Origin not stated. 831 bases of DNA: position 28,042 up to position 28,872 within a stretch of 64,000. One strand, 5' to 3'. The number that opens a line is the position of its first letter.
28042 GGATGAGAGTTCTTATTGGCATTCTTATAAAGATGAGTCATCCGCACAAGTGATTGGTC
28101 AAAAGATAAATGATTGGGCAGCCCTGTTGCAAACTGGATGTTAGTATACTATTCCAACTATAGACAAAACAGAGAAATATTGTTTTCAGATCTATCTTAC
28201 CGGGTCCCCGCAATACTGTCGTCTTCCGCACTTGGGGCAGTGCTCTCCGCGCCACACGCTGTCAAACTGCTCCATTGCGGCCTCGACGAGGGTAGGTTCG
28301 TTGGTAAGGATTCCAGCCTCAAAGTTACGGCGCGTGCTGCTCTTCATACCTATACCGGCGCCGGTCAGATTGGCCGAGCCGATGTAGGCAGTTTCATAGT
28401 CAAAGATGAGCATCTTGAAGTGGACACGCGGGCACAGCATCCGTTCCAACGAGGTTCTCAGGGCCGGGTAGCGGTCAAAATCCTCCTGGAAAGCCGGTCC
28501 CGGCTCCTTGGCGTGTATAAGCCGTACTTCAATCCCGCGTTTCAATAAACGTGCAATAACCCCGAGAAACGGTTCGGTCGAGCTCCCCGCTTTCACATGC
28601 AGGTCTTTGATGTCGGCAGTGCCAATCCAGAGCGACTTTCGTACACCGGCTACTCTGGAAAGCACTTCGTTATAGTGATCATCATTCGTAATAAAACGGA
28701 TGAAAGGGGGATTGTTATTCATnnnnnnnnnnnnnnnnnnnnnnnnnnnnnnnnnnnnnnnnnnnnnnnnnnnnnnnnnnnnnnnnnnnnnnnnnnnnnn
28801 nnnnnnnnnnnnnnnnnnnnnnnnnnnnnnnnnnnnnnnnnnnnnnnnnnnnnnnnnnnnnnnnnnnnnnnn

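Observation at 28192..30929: Candidate undescribed four-gene system: 2-TM protein, RadA-like ATPase, DUF932-like protein and HKD nuclease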

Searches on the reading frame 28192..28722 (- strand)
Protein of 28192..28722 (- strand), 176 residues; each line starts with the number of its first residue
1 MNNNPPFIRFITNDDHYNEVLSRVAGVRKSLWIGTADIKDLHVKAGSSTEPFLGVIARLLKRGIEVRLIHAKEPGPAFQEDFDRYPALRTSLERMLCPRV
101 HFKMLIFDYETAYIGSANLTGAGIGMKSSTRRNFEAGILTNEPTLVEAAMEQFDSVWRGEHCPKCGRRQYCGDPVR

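Call 3: search_protein_families(library=pfam, proteins=[window:28192-28722:-], max_evalue=0.1)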
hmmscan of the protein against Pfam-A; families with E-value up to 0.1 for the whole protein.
window:28192-28722:- (176 aa): 3 families
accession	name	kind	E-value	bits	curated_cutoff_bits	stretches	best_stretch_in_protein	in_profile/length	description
PF13091.12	PLDc_2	-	5.1e-13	49.4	27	1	31-157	12-132/132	PLD-like domain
PF00614.28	PLDc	-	5.7e-07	29.7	21.9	1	99-121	4-26/28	Phospholipase D Active site motif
PF09565.16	RE_NgoFVII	-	0.0056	16.5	23.8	1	98-145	91-137/162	NgoFVII restriction endonuclease N-terminal PLD domain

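Call 4: search_protein_families(library=padloc, proteins=[window:28192-28722:-], max_evalue=0.1)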
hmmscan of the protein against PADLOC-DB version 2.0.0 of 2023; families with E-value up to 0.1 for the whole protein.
window:28192-28722:- (176 aa): 25 families
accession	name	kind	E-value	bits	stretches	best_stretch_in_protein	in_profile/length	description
PDLC03922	MkoB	-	2e-07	28.6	1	9-152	470-598/610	-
PDLC02607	DrmC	-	2.1e-07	28.5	1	98-163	201-260/265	DrmC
PDLC02587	DrmC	-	6.5e-07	26.6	1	100-157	205-256/267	DrmC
PDLC02614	DrmC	-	7.9e-07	27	1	52-145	49-140/153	DrmC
PDLC02608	DrmC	-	1.6e-06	26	1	96-157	97-152/162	DrmC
PDLC02588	DrmC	-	1.6e-06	25.9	1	98-155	191-242/256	DrmC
PDLC02585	DrmC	-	2.1e-06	25.5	1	97-147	191-235/253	DrmC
PDLC02597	DrmC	-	5.4e-06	24.4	1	93-150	178-229/242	DrmC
PDLC02606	DrmC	-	8.8e-06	23.6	1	89-151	112-168/182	DrmC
PDLC02604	DrmC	-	0.00022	19.7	1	100-157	32-82/92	DrmC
PDLC02601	DrmC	-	0.00027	18.4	1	100-158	235-286/295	DrmC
PDLC02602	DrmC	-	0.0012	16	1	98-145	196-237/381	DrmC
PDLC02595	DrmC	-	0.0031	15.3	1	99-155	208-257/269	DrmC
PDLC02605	DrmC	-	0.0045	14.6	1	100-156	209-259/270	DrmC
PDLC02599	DrmC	-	0.0071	13.3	1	99-158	84-137/387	DrmC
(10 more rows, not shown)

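Call 5: search_protein_families(library=phrogs, proteins=[window:28192-28722:-], max_evalue=0.1)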
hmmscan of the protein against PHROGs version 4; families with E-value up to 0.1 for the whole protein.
window:28192-28722:- (176 aa): 0 families

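Call 6: search_protein_families(library=ncbifam, proteins=[window:28192-28722:-], max_evalue=0.1)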
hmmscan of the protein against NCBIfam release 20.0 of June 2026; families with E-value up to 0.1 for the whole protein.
window:28192-28722:- (176 aa): 4 families
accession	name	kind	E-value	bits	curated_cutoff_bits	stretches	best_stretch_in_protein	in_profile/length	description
NF038319.1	DISARM_DrmC_I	equivalog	8e-10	38.6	133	1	98-156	182-234/236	DISARM system phospholipase D-like protein DrmC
NF010492.0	PRK13912.1-3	equivalog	0.0045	16.6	297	1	100-156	121-171/178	nuclease NucT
NF041068.1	DpdK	equivalog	0.017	14.7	100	1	41-154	56-164/167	phospholipase D-like domain-containing protein DpdK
NF010490.0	PRK13912.1-1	equivalog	0.087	12.9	211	0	99-155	104-154/159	nuclease NucT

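Call 100: search_solved_structures(query=window:28192-28722:-, max_evalue=1)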
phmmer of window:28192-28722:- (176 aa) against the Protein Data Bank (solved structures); distinct sequences matched with E-value up to 1: 10.
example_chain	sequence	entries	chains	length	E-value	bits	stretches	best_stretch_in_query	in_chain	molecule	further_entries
7e0m_A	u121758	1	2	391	0.0052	19.9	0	100-135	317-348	Phospholipase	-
1gve_A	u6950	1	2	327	0.0065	19.5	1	19-107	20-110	AFLATOXIN B1 ALDEHYDE REDUCTASE MEMBER 3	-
1byr_A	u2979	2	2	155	0.093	15.8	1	45-158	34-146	PROTEIN (ENDONUCLEASE)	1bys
8q1k_A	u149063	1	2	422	0.25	14.4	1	36-121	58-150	5'-3' exonuclease PLD3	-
8s86_A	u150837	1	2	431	0.26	14.3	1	36-121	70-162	5'-3' exonuclease PLD3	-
8q1x_A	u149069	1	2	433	0.26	14.3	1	36-121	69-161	5'-3' exonuclease PLD3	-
9vbg_A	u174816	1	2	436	0.27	14.3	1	36-121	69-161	5'-3' exonuclease PLD3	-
8v05_A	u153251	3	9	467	0.31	14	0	35-121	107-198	5'-3' exonuclease PLD3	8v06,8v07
8v5t_A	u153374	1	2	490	0.34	13.9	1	36-121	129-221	5'-3' exonuclease PLD3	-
2c91_A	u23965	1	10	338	0.61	13.1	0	25-103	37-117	AFLATOXIN B1 ALDEHYDE REDUCTASE MEMBER 2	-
